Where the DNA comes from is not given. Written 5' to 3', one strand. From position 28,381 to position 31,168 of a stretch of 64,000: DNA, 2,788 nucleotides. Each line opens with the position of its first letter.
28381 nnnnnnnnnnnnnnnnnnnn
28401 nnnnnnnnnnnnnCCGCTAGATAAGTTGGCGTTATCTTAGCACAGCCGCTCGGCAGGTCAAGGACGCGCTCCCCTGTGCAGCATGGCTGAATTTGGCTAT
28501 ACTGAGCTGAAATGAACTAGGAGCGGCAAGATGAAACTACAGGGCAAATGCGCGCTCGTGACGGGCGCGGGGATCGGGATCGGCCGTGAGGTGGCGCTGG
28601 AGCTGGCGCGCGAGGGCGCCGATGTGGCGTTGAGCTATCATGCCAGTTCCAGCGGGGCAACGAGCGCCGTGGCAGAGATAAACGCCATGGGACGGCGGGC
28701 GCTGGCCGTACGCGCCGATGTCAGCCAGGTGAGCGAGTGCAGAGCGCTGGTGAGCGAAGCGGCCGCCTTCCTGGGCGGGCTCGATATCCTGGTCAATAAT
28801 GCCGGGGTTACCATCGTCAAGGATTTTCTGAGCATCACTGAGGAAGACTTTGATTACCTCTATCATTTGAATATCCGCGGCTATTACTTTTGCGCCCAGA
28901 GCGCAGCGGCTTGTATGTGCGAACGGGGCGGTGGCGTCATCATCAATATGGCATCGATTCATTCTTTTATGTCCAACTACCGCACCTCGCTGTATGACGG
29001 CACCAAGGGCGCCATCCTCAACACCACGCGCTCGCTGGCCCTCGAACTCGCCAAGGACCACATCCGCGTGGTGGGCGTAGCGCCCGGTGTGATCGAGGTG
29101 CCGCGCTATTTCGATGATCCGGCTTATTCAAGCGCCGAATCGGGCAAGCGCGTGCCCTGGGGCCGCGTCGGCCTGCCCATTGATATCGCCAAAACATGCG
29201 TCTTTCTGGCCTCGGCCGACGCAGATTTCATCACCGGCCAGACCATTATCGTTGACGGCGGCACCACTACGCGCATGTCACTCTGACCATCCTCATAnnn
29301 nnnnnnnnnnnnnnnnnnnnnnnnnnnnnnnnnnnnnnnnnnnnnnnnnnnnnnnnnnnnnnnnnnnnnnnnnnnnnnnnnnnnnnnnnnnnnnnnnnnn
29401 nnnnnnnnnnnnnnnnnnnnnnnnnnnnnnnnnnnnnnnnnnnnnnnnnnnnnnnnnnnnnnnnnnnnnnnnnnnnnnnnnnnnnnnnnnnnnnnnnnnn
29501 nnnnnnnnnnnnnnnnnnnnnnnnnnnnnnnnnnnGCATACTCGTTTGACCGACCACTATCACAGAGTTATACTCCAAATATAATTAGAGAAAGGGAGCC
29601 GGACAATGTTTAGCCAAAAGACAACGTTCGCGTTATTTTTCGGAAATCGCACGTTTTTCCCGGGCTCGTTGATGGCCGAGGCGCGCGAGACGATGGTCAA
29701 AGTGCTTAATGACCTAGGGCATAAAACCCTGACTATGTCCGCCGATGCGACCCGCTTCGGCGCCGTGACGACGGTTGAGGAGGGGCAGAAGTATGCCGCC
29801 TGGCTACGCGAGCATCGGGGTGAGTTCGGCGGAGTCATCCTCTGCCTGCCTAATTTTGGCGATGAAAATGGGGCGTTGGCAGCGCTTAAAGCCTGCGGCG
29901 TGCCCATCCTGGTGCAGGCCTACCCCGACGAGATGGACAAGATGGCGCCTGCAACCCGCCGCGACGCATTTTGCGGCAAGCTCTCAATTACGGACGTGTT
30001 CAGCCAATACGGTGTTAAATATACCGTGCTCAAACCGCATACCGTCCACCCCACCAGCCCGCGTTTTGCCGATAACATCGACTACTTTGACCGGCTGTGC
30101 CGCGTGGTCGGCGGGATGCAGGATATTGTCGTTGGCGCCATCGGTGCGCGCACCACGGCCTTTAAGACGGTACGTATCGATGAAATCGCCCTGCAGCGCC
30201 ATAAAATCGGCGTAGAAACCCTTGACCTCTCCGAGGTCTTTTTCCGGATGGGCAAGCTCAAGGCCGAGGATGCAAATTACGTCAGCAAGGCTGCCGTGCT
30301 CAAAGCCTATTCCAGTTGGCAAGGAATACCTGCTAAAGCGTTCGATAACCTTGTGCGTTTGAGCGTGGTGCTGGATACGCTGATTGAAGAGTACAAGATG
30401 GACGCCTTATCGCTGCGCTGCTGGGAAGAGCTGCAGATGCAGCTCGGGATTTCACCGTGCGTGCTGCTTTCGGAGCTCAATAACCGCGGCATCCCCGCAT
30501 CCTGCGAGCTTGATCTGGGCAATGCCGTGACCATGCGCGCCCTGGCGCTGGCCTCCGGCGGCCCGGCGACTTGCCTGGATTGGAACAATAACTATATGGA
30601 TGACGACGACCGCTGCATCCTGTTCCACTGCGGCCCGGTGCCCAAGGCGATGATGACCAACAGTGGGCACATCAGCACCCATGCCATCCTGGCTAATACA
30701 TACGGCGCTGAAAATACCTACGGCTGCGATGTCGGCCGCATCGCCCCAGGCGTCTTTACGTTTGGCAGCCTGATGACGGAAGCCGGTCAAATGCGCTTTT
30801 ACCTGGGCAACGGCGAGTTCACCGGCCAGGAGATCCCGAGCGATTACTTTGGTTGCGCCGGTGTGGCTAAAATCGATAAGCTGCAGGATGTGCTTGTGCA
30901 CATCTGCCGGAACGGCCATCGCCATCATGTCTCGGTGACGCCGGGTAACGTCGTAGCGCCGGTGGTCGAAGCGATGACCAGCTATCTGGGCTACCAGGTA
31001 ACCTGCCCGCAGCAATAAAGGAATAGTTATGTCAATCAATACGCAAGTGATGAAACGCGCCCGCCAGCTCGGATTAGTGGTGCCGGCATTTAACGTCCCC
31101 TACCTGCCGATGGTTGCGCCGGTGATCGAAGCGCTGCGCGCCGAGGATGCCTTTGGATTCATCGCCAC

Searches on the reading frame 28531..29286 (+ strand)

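Call 33: search_protein_families(library=pfam, proteins=[window:28531-29286:+], max_evalue=0.00001)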
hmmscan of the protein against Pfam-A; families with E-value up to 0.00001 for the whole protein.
window:28531-29286:+ (251 aa): 3 families
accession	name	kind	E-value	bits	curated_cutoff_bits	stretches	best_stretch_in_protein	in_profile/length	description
PF13561.12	adh_short_C2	-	3e-55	187.8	27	1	13-246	2-236/236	Enoyl-(Acyl carrier protein) reductase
PF00106.31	adh_short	-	5e-51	173.4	26.6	1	6-190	1-184/195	short chain dehydrogenase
PF08659.16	KR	-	1.8e-09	38.2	22.6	1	9-154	4-148/180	KR domain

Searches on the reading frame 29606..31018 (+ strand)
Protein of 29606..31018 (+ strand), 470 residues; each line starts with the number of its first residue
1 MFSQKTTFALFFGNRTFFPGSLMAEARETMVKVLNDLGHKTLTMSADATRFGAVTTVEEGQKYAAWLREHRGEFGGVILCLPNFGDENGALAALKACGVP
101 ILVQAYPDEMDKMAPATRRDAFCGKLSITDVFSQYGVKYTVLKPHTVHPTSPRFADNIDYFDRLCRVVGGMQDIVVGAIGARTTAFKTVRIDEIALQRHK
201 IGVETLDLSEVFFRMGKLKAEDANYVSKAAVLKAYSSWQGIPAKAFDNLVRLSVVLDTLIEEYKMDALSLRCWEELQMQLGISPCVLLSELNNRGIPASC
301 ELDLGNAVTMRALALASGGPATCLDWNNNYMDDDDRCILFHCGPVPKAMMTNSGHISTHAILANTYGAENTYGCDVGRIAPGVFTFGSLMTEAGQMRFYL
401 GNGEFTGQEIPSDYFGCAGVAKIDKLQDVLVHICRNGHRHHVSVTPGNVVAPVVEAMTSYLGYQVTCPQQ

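Call 33: search_protein_families(library=pfam, proteins=[window:29606-31018:+], max_evalue=0.00001)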
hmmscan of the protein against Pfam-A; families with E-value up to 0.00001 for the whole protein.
window:29606-31018:+ (470 aa): 1 family
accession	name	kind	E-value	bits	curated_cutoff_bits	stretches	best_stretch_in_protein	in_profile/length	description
PF02952.23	Fucose_iso_C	-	1.1e-18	67.7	29.3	1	339-466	1-140/143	L-fucose isomerase, C-terminal domain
